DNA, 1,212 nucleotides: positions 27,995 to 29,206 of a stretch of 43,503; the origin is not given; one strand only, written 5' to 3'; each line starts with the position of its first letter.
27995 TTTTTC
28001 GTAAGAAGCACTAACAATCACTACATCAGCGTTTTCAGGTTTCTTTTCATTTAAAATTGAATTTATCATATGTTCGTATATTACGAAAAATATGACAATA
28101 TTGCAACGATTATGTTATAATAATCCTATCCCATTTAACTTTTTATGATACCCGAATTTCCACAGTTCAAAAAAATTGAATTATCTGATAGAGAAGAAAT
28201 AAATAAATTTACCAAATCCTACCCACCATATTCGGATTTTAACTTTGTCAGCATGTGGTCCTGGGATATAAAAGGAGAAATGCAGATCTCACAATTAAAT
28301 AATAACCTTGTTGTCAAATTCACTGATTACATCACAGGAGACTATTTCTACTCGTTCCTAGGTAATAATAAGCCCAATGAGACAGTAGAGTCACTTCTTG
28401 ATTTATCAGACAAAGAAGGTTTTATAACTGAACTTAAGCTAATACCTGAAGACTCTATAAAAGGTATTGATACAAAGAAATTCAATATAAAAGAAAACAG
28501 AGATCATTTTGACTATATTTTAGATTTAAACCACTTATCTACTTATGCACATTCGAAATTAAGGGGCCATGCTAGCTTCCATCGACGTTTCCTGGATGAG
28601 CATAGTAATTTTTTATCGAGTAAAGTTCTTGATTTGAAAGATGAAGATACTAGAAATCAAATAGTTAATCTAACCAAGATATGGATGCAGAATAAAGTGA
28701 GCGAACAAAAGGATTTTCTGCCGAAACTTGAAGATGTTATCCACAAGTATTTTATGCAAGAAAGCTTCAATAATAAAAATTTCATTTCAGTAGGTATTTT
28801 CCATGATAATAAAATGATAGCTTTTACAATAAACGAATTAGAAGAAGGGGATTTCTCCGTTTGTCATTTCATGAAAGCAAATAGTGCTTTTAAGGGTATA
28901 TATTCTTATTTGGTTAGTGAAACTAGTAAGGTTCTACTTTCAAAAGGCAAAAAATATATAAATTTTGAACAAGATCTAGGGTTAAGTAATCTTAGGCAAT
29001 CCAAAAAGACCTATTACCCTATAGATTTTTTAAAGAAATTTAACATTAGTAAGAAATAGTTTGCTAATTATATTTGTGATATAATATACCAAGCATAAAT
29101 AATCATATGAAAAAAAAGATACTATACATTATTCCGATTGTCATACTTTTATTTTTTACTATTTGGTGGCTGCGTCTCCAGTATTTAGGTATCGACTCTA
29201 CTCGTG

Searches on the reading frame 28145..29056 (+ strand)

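Call 43: search_protein_families(library=pfam, proteins=[window:28145-29056:+], max_evalue=0.01)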
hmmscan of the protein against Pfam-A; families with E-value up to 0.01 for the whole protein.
window:28145-29056:+ (304 aa): 1 family
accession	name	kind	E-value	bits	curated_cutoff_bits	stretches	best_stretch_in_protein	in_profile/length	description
PF09924.15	LPG_synthase_C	-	3.9e-17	62.7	27.5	1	30-299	8-295/298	Phosphatidylglycerol lysyltransferase, C-terminal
